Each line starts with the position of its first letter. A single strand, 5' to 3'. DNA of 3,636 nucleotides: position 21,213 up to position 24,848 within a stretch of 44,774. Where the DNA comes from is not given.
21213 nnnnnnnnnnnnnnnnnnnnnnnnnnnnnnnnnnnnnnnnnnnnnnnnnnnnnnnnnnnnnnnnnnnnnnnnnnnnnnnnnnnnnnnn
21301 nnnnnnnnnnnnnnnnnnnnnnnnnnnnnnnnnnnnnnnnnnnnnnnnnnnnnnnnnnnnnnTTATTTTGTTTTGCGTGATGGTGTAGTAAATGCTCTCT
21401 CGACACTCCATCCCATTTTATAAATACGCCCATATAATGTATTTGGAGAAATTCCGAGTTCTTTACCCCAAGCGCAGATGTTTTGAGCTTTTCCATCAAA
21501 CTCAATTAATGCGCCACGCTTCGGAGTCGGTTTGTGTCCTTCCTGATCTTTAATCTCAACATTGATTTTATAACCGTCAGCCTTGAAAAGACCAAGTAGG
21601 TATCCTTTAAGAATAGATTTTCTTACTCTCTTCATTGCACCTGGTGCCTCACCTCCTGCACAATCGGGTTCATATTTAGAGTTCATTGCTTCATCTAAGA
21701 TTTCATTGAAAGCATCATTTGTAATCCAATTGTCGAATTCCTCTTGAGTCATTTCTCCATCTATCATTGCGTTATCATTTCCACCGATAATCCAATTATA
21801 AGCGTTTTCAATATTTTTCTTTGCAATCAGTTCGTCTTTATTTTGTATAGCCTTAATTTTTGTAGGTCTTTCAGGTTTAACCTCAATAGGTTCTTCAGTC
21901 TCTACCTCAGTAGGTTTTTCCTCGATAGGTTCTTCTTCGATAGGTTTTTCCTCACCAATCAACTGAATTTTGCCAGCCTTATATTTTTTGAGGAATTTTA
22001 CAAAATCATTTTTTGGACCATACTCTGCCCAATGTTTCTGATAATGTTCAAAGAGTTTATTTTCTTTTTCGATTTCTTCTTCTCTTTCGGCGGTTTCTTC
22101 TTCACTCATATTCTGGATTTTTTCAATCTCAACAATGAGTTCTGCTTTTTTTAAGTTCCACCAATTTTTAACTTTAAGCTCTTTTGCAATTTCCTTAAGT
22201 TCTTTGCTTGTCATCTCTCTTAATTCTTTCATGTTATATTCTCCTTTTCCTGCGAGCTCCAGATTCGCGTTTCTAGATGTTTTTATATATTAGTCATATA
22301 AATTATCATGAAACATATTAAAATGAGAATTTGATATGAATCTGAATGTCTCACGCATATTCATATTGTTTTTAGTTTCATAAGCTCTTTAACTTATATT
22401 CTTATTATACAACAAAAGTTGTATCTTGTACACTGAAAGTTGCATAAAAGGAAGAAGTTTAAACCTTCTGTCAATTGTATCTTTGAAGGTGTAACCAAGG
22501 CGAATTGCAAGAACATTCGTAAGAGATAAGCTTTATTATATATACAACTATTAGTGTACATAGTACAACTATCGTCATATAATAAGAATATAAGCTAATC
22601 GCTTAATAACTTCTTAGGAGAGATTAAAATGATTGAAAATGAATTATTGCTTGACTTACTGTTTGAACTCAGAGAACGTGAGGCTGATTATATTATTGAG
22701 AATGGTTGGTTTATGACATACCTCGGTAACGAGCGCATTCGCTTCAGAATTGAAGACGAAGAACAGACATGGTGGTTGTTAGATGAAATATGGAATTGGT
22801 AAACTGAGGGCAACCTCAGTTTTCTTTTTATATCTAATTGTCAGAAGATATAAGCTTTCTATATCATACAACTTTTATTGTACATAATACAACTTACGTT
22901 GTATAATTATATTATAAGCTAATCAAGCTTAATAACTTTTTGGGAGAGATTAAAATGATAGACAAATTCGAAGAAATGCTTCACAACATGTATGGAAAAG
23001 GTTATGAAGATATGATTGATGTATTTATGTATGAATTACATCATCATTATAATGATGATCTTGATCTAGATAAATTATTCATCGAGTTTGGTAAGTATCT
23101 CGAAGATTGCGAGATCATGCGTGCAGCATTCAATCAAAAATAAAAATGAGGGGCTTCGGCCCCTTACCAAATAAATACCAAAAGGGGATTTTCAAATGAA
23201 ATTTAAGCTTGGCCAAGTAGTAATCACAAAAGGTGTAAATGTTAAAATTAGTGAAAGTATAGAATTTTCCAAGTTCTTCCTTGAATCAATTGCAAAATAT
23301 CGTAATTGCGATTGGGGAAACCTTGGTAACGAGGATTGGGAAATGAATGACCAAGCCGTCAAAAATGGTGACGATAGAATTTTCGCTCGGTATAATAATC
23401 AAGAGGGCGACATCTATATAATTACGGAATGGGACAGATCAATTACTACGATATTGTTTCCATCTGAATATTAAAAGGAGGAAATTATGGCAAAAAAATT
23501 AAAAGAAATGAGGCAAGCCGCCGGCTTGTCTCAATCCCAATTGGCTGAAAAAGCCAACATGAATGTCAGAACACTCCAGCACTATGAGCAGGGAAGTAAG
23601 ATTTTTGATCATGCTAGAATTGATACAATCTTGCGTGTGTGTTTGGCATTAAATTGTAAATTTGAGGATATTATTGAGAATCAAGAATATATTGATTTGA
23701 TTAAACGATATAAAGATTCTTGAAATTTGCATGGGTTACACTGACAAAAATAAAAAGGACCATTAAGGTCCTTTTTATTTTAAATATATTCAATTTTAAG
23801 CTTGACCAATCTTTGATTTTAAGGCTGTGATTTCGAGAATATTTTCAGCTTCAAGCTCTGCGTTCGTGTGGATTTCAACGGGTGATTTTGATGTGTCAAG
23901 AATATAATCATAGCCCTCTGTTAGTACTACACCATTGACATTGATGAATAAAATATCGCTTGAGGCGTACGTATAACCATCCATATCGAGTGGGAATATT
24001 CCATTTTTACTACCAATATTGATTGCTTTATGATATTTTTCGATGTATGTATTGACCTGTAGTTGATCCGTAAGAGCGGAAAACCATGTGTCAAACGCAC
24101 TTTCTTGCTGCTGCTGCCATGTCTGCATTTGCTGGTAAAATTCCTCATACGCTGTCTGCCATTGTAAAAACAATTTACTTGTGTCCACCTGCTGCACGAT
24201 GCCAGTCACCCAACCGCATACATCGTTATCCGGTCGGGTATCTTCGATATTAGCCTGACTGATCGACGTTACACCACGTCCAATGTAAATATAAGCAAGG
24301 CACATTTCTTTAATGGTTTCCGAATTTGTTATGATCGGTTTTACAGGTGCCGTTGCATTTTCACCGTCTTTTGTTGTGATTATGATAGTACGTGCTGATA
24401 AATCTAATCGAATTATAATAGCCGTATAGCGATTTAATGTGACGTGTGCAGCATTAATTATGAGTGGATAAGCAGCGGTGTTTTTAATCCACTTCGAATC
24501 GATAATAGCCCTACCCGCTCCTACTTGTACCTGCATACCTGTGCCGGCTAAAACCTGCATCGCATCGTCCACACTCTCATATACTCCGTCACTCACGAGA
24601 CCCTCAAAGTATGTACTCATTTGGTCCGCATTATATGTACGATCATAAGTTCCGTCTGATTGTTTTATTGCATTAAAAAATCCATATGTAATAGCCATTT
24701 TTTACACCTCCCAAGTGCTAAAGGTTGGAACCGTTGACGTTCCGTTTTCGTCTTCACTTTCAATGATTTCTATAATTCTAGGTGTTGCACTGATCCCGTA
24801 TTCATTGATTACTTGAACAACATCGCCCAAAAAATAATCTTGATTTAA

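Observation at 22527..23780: Acr/Aca-style candidate anti-defence operon: small acidic ORFs with duplicated promoter cassettes, ending in an HTH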

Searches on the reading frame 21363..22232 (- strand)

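Call 3: search_protein_families(library=pfam, proteins=[window:21363-22232:-], max_evalue=1)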
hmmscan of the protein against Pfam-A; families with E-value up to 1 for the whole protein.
window:21363-22232:- (289 aa): 3 families
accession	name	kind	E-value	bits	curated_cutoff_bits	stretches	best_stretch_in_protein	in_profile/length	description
PF07498.18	Rho_N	-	2.4e-08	34.2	24.9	1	3-41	1-39/43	Rho termination factor, N-terminal domain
PF18713.7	DUF5645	-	0.016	15.6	26.8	1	4-72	2-68/125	Domain of unknown function (DUF5645)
PF13309.12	HTH_22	-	0.22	12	29.6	0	3-30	16-43/63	HTH domain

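Call 4: search_protein_families(library=phrogs, proteins=[window:21363-22232:-], max_evalue=1)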
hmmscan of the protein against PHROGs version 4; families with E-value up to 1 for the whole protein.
window:21363-22232:- (289 aa): 13 families
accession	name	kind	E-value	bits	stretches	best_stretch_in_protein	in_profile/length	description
phrog_33386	-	unknown function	6.7e-10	39.3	1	1-59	312-370/452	-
phrog_3377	-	DNA, RNA and nucleotide metabolism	1.3e-07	32.7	1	228-288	88-144/196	HNH endonuclease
phrog_1065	-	unknown function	9.1e-07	29.9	1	257-288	114-145/192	-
phrog_2724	-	unknown function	2.7e-05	25.6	1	3-40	45-82/83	-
phrog_37255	-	unknown function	0.00096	20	1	3-46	5-48/152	-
phrog_22747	-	unknown function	0.001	20.5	1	132-187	5-59/102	-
phrog_2250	-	unknown function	0.0017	19.3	1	2-40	126-164/168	-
phrog_3281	-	DNA, RNA and nucleotide metabolism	0.0033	18.8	1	3-39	67-103/107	endonuclease VII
phrog_390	-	transcription regulation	0.022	16.2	1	3-37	60-94/97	Arc-like repressor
phrog_8721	-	unknown function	0.038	15.2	1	144-172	11-38/73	-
phrog_1826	-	unknown function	0.23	12.8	0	2-20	7-25/70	-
phrog_12944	-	unknown function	0.24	13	0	171-190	36-55/79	-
phrog_32882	-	unknown function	0.45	11.7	0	8-83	63-136/167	-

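Call 17: search_protein_families(library=ncbifam, proteins=[window:21363-22232:-], max_evalue=1)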
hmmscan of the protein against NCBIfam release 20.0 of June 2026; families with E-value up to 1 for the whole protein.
window:21363-22232:- (289 aa): 3 families
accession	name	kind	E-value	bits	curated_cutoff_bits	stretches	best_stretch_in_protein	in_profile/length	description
TIGR00767.1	rho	equivalog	5.1e-05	22.3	509.45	1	2-47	4-49/415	transcription termination factor Rho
NF006886.1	PRK09376.1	equivalog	5.6e-05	22.1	315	1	2-61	4-62/413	transcription termination factor Rho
NF011109.0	PRK14537.1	equivalog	0.0081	15.8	187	1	3-38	190-225/232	50S ribosomal protein L20/unknown domain fusion protein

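Call 54: search_protein_families(library=padloc, proteins=[window:21363-22232:-], max_evalue=0.1)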
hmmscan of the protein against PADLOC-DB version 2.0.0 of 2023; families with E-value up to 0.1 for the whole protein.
window:21363-22232:- (289 aa): 0 families

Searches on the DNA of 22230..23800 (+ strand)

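Call 10: search_dna_similar(query=window:22230-23800:+, collection=phages, mode=distant, max_rows=30)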
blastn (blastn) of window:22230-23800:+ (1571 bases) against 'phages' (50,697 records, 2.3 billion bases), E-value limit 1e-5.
No match.

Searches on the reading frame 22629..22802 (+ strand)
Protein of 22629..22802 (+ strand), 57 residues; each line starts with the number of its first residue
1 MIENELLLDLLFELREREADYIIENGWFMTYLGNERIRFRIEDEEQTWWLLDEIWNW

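Call 3: search_protein_families(library=pfam, proteins=[window:22629-22802:+], max_evalue=1)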
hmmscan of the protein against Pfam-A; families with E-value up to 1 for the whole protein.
window:22629-22802:+ (57 aa): 1 family
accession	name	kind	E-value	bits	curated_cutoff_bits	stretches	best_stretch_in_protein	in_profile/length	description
PF14028.11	Lant_dehydr_C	-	0.051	14.2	24.4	1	3-49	13-61/255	Lantibiotic biosynthesis dehydratase C-term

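Call 4: search_protein_families(library=phrogs, proteins=[window:22629-22802:+], max_evalue=1)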
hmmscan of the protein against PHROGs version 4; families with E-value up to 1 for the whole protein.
window:22629-22802:+ (57 aa): 0 families

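Call 17: search_protein_families(library=ncbifam, proteins=[window:22629-22802:+], max_evalue=1)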
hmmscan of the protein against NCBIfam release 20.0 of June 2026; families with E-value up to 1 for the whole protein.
window:22629-22802:+ (57 aa): 2 families
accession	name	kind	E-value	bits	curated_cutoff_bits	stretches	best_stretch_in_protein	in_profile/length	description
TIGR03891.1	thiopep_ocin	subfamily_domain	0.046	13.6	48.45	1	4-49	14-63/263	thiopeptide-type bacteriocin biosynthesis protein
NF009760.0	PRK13261.2-6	equivalog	0.18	11.4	218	1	9-45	75-108/162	urease accessory protein UreE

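Call 29: find_homologous_proteins(query=window:22629-22802:+, max_evalue=0.01)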
Query window:22629-22802:+ (57 aa): 14 proteins with E <= 0.01 among 14 candidates.
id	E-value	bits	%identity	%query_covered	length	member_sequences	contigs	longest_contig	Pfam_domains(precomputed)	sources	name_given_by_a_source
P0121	6.6e-29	116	98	100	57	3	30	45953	-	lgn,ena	-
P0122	2.5e-28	114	96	100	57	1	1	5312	-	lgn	-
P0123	5.2e-28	113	95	100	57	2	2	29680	-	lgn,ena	-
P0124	5.4e-28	113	96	100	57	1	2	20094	-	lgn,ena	-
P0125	6.2e-28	113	96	100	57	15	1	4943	-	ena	-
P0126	2.2e-25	105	85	72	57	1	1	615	-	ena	-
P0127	4.0e-25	104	85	72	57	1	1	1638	-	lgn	-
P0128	1.1e-24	103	88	72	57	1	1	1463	-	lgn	-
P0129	3.8e-23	98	85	72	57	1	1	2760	-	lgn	-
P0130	2.0e-22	96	83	72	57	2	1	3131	-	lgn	-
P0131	1.1e-21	93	77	68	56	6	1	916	-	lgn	-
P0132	3.5e-21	92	81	74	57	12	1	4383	-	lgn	-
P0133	4.1e-21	92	81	100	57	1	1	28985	-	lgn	-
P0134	2.3e-20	89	81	74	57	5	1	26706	-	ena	-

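Call 46: find_encoding_contigs(protein=P0121, flank=2500, max_places=8)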
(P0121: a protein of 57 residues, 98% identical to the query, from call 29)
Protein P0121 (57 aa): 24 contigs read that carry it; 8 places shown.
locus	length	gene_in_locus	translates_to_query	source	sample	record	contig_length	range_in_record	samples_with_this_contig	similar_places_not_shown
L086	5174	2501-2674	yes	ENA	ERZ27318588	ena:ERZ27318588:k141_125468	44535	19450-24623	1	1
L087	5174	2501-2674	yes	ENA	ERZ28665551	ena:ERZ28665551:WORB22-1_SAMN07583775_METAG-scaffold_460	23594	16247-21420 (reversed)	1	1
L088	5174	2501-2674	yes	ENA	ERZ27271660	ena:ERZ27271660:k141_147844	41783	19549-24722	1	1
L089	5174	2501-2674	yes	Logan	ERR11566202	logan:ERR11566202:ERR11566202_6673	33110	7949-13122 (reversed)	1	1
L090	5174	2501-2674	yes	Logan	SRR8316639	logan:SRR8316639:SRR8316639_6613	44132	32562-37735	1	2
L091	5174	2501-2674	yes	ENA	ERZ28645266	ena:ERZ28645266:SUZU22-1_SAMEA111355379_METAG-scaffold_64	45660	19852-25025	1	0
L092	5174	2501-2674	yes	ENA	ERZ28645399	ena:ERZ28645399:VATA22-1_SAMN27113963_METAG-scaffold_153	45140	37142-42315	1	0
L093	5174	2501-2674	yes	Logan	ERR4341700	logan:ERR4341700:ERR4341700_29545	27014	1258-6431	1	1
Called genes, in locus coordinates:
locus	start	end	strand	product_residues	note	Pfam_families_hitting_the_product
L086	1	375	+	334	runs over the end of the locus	PF14657:Arm-DNA-bind_4 (weak), PF00589:Phage_integrase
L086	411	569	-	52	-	-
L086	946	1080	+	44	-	-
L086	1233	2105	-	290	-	PF07498:Rho_N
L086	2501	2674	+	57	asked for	-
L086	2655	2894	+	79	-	-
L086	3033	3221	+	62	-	-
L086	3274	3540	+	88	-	-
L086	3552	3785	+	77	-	PF13443:HTH_26, PF13560:HTH_31, PF01381:HTH_3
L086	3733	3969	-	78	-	-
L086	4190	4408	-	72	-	-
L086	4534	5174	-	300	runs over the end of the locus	-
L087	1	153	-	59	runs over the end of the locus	-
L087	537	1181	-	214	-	PF10979:DUF2786, PF23771:DUF7168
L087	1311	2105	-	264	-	PF07498:Rho_N (weak)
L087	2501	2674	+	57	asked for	-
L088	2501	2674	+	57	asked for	-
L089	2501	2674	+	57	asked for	-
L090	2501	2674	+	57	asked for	-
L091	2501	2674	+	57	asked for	-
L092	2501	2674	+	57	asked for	-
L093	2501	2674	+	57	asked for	-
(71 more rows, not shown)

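Call 54: search_protein_families(library=padloc, proteins=[window:22629-22802:+], max_evalue=0.1)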
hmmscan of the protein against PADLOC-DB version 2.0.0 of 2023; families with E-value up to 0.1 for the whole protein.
window:22629-22802:+ (57 aa): 0 families

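Call 78: predict_structure(alignment_id=A5)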
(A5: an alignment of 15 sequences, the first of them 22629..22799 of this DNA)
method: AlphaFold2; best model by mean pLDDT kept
length: 57 residues; sequences in the alignment: 15
mean_pLDDT: 91.6   pTM: 0.73
mean pLDDT of the five models: 91.6, 89.0, 58.5, 54.9, 53.2
residues with pLDDT >= 90: 48; 70-90: 6; 50-70: 3; < 50: 0
segments of 3 or more residues with pLDDT < 50: none
pLDDT, mean of each block of 10 residues (from residue 1): 83 94 96 93 94 90
secondary structure, 60 per line:
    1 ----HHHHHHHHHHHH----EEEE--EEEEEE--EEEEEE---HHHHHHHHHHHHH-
elements in order: H5-16 E21-24 E27-32 E35-40 H44-56

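Call 80: fold_search(model_id=the predicted structure, library=pdb)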
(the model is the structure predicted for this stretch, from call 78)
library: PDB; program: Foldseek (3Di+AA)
matches with E <= 10: 712; with E <= 0.001: 0
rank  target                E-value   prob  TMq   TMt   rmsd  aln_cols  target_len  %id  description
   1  7f2h_A                2.2e-01  0.60  0.39  0.12   6.6        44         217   16  Crystal structure of the sensor domain of VbrK from Vibrio rotiferianus (crystal type 2) (released 2022-04-20)
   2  7f2h_B                2.2e-01  0.57  0.39  0.13   6.6        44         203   16  Crystal structure of the sensor domain of VbrK from Vibrio rotiferianus (crystal type 2) (released 2022-04-20)
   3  7lgn_A                4.9e-01  0.69  0.49  0.05   3.0        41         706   15  Cyanophycin synthetase 1 from T. morbirosei (released 2021-08-18)
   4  7cus                  4.9e-01  0.38  0.39  0.12   6.5        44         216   14  Crystal structure of the sensor domain of VbrK from Vibrio parahaemolyticus (released 2020-10-07)
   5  9cq3_H                5.6e-01  0.06  0.24  0.13   8.0        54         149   11  The gap-filling complex with Pol mu engaged in the NHEJ pathway (released 2025-04-23)
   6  7f2g                  5.9e-01  0.35  0.39  0.12   6.6        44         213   16  Crystal structure of the sensor domain of VbrK from Vibrio rotiferianus (crystal type 1) (released 2022-04-20)
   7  2ykp_A                7.3e-01  0.44  0.51  0.18   4.7        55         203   16  Structure of the human LINE-1 ORF1p trimer (released 2011-08-10)
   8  4rs4_F                8.3e-01  0.23  0.33  0.07   5.5        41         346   12  Crystal structure and mutational analysis of the endoribonuclease from human coronavirus 229E (released 2015-11-11)
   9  4q2x_B                8.9e-01  0.20  0.38  0.06   4.4        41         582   15  Crystal structure of Arginyl-tRNA synthetase complexed with L-canavanine (released 2014-07-23)
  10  8bh3_D                9.5e-01  0.04  0.23  0.12  13.8        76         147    9  DNA-PK Ku80 mediated dimer bound to PAXX (released 2023-06-07)
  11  4rs4_D                1.0e+00  0.23  0.35  0.08   5.4        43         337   14  Crystal structure and mutational analysis of the endoribonuclease from human coronavirus 229E (released 2015-11-11)
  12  2fei_MODEL_1_A        1.0e+00  0.21  0.30  0.29   2.3        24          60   29  Solution structure of the second SH3 domain of Human CMS protein (released 2006-12-05)
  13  8iuf_4H               1.0e+00  0.09  0.27  0.11   7.7        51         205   22  Cryo-EM structure of Euglena gracilis super-complex I+III2+IV, composite (released 2024-02-28)
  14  4dys_C                1.0e+00  0.04  0.20  0.04  11.3        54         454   18  Crystal Structure of Apo Swine Flu Influenza Nucleoprotein (released 2013-03-06)
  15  4glm_A                1.1e+00  0.16  0.29  0.29   2.3        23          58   22  Crystal structure of the SH3 Domain of DNMBP protein [Homo sapiens] (released 2012-11-21)
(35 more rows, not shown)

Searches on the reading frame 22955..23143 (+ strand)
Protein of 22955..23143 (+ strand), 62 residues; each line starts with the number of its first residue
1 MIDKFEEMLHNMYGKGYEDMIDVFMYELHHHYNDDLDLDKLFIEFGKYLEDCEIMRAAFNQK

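Call 3: search_protein_families(library=pfam, proteins=[window:22955-23143:+], max_evalue=1)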
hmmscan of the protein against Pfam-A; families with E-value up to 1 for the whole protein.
window:22955-23143:+ (62 aa): 1 family
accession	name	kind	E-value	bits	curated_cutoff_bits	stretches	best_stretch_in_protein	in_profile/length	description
PF07454.18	SpoIIP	-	0.013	15.5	24.4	1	4-53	206-255/269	Stage II sporulation protein P (SpoIIP)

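Call 4: search_protein_families(library=phrogs, proteins=[window:22955-23143:+], max_evalue=1)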
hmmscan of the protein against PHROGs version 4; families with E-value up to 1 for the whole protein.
window:22955-23143:+ (62 aa): 0 families

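Call 17: search_protein_families(library=ncbifam, proteins=[window:22955-23143:+], max_evalue=1)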
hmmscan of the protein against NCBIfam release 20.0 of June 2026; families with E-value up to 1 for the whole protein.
window:22955-23143:+ (62 aa): 0 families

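Call 37: find_homologous_proteins(query=window:22955-23143:+, max_evalue=0.01)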
Query window:22955-23143:+ (62 aa): 4 proteins with E <= 0.01 among 4 candidates.
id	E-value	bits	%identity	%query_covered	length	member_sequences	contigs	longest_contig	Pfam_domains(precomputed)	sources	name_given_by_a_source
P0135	6.5e-34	132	98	100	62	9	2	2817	-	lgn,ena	-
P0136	1.0e-27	113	82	100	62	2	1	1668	-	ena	-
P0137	2.7e-27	111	86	100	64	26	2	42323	-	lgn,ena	-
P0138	1.1e-20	90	85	82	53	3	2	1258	-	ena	-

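Call 47: find_encoding_contigs(protein=P0137, flank=2500, max_places=5)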
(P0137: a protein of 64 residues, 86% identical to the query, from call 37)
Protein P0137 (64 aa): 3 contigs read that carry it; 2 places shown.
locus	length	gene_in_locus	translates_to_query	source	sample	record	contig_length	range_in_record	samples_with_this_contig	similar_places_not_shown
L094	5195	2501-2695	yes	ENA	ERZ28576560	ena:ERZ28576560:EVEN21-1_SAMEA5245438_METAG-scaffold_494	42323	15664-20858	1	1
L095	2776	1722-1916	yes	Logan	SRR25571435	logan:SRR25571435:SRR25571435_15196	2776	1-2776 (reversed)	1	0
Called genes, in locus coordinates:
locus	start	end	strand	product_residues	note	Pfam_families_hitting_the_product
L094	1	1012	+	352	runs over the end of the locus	PF14594:Sipho_Gp37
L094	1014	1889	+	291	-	-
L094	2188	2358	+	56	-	-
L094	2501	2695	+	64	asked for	-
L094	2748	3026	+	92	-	-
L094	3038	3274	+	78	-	PF12844:HTH_19, PF13560:HTH_31, PF01381:HTH_3, PF13443:HTH_26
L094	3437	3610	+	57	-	-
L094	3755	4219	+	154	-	-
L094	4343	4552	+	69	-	-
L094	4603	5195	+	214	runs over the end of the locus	PF10979:DUF2786, PF23771:DUF7168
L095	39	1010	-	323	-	PF07498:Rho_N (weak)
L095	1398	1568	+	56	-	-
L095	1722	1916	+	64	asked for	-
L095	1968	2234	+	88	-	-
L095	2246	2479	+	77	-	PF13443:HTH_26, PF13560:HTH_31, PF01381:HTH_3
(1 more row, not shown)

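Call 54: search_protein_families(library=padloc, proteins=[window:22955-23143:+], max_evalue=0.1)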
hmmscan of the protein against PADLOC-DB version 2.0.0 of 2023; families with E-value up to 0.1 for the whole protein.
window:22955-23143:+ (62 aa): 0 families

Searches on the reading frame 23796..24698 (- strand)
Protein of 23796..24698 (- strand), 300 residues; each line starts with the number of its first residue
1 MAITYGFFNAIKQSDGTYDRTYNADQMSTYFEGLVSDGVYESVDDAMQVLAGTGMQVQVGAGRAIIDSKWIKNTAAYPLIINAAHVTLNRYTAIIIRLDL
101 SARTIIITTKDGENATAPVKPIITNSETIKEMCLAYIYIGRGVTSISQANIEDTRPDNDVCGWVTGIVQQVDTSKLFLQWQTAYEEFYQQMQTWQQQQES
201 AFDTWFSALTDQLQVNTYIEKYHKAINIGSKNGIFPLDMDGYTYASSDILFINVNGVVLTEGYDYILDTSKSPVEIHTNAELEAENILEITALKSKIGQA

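Call 3: search_protein_families(library=pfam, proteins=[window:23796-24698:-], max_evalue=1)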
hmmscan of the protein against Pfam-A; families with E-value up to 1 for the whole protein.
window:23796-24698:- (300 aa): 3 families
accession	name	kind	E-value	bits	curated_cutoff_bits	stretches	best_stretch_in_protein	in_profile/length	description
PF05426.18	Alginate_lyase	-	0.01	15.8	22.2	1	162-221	112-162/275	Alginate lyase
PF11934.14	DUF3452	-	0.03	14.4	26.3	1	171-226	9-66/135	Domain of unknown function (DUF3452)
PF09452.15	Mvb12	-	0.22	12.5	25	1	169-207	31-68/90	ESCRT-I subunit Mvb12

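Call 4: search_protein_families(library=phrogs, proteins=[window:23796-24698:-], max_evalue=1)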
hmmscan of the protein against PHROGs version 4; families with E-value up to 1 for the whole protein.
window:23796-24698:- (300 aa): 9 families
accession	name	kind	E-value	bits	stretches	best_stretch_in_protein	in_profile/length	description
phrog_1220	-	head and packaging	2.2e-74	252.7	1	1-221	6-215/574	head protein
phrog_9534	-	head and packaging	7.9e-42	145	1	16-192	10-185/303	head protein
phrog_27282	-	unknown function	1.6e-37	130.6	1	1-227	1-216/445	-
phrog_5339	-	head and packaging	6.6e-32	111.6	1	1-204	4-205/633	virion structural protein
phrog_35103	-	unknown function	1.1e-29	104.1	1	18-215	12-214/916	-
phrog_18805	-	unknown function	9.1e-27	95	1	1-190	1-187/457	-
phrog_17342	-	unknown function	7.2e-11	42.9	1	36-155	30-157/326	-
phrog_13571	-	head and packaging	1e-06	29.2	1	48-169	37-162/356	virion structural protein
phrog_3398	-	head and packaging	0.027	14.8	1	31-122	35-137/359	virion structural protein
